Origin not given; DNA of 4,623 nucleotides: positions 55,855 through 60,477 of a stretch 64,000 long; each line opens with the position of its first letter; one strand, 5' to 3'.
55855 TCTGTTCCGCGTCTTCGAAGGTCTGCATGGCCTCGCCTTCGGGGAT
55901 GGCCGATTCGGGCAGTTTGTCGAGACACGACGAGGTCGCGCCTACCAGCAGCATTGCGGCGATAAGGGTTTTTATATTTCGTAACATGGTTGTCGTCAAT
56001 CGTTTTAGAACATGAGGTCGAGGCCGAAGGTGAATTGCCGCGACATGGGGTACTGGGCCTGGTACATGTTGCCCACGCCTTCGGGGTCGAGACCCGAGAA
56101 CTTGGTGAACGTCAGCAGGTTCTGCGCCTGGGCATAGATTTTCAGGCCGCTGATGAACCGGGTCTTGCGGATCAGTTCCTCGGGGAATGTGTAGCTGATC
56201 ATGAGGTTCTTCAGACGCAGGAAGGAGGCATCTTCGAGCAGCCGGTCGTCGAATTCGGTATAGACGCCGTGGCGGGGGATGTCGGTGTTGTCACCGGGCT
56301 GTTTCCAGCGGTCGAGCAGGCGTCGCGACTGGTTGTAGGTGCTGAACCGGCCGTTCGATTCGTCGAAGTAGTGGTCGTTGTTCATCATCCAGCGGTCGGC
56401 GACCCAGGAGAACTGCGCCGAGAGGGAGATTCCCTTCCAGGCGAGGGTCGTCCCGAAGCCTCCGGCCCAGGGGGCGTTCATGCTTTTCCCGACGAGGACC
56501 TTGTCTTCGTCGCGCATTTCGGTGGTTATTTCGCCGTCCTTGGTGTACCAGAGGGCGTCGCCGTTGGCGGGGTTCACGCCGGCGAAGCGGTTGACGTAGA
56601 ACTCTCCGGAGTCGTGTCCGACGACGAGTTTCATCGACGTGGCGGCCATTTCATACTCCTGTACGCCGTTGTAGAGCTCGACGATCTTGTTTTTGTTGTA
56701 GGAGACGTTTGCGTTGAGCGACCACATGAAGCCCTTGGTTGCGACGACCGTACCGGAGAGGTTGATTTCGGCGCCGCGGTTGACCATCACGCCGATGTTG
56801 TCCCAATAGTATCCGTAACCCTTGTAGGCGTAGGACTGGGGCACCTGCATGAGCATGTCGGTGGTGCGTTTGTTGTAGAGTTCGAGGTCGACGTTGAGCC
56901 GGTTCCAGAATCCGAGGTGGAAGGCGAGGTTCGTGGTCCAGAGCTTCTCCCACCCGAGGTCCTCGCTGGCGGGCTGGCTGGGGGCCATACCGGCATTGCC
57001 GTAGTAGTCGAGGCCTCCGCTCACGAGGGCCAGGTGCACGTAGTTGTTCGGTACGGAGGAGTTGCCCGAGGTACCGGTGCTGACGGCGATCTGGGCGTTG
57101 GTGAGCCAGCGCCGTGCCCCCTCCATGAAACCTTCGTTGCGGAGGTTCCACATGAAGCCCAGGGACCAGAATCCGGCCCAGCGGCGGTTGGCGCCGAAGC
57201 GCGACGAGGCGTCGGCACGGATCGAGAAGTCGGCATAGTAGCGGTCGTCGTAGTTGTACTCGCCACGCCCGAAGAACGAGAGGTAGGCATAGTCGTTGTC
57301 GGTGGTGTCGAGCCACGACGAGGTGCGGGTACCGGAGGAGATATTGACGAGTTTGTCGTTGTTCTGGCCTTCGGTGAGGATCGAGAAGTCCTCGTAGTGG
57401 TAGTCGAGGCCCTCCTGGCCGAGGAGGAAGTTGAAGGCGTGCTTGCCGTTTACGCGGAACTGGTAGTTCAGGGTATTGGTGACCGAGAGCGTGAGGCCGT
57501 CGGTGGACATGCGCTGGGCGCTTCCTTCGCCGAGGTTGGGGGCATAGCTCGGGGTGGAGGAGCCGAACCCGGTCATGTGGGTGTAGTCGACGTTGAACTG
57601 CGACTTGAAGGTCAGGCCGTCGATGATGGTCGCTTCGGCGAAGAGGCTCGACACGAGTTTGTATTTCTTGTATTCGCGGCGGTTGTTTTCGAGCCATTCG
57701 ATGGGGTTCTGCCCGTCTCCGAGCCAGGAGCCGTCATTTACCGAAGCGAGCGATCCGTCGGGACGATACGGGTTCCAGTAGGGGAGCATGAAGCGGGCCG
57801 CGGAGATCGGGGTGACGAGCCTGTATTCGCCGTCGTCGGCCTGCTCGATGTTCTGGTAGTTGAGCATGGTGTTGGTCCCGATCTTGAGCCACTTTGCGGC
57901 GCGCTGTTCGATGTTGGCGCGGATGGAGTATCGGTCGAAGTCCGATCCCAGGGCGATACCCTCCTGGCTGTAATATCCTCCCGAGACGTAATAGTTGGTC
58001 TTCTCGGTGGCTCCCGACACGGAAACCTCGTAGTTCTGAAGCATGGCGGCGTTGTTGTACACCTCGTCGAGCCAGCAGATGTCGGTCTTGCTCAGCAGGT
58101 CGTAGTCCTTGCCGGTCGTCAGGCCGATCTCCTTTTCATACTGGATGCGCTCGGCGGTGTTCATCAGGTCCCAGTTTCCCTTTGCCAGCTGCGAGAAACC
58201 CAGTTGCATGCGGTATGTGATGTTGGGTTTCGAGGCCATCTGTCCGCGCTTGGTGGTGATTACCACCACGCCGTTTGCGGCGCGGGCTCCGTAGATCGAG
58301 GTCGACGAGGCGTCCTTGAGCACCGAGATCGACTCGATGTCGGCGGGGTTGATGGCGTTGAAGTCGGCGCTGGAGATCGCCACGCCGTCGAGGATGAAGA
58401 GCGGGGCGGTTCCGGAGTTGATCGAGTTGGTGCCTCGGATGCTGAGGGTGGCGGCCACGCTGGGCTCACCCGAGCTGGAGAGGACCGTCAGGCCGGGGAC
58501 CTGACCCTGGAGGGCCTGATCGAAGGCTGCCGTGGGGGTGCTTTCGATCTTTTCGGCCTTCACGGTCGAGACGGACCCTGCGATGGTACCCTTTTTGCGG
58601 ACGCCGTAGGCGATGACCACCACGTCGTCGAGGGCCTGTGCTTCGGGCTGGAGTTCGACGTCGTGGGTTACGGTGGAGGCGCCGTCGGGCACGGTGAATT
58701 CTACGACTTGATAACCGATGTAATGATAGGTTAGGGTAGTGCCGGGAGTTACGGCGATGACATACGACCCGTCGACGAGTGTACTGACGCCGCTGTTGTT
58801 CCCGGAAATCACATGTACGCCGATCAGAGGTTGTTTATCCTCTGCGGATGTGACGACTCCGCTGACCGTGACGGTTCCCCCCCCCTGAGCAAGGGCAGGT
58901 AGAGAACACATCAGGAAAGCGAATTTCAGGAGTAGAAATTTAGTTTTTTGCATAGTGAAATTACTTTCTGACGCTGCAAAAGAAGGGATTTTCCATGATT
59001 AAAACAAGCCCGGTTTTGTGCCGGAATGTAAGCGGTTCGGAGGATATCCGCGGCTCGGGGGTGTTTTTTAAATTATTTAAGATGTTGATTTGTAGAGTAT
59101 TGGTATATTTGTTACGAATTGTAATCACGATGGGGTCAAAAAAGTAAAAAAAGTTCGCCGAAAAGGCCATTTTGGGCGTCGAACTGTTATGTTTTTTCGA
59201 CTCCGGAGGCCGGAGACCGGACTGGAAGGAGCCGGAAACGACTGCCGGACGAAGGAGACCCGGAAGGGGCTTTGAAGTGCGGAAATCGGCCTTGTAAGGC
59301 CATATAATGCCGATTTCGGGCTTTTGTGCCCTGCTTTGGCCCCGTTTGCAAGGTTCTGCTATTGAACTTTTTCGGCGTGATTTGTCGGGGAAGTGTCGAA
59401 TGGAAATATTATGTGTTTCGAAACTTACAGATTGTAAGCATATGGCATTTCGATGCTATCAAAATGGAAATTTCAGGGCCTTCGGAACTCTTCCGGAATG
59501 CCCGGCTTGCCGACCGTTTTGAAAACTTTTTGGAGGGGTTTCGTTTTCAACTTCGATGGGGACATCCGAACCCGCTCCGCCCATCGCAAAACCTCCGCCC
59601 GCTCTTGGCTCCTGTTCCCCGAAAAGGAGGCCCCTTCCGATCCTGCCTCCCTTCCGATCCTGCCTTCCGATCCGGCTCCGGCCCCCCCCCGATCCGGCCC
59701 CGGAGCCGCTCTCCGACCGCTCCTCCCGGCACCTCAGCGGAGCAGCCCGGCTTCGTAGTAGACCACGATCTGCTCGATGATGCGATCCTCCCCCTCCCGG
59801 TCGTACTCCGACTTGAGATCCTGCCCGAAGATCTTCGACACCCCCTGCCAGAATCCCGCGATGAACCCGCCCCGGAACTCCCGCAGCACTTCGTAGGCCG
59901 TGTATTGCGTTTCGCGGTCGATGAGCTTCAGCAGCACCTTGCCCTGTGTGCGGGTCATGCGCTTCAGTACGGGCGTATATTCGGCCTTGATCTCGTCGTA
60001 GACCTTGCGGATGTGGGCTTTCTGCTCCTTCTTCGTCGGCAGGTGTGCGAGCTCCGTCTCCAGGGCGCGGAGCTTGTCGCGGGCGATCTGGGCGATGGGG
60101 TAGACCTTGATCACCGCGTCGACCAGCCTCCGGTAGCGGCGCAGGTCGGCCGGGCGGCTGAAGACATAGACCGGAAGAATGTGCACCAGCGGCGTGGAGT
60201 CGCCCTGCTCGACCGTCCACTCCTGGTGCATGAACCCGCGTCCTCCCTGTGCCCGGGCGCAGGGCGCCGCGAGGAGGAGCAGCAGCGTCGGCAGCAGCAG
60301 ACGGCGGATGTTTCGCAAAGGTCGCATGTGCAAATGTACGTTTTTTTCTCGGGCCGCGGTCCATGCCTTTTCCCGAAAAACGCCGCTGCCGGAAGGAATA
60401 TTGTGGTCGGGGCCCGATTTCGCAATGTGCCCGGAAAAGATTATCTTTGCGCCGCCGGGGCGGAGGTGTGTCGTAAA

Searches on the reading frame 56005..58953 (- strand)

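Call 63: search_protein_families(library=pfam, proteins=[window:56005-58953:-], max_evalue=0.0001)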
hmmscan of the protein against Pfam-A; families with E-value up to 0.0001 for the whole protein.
window:56005-58953:- (982 aa): 3 families
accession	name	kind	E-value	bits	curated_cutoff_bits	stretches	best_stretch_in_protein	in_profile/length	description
PF07715.20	Plug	-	1.3e-21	77.5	23.9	1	123-229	4-107/107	TonB-dependent Receptor Plug Domain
PF00593.30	TonB_dep_Rec_b-barrel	-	3e-14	54.2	27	1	393-946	21-436/436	TonB dependent receptor-like, beta-barrel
PF13715.12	CarbopepD_reg_2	-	6.3e-11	42.6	32.2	1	30-113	1-88/88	CarboxypepD_reg-like domain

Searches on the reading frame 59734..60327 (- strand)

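Call 63: search_protein_families(library=pfam, proteins=[window:59734-60327:-], max_evalue=0.0001)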
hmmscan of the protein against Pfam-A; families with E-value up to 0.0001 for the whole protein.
window:59734-60327:- (197 aa): 1 family
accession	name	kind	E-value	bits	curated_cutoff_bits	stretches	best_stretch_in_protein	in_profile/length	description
PF14127.11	DUF4294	-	7.1e-50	169.4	27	1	48-188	11-153/155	Domain of unknown function (DUF4294)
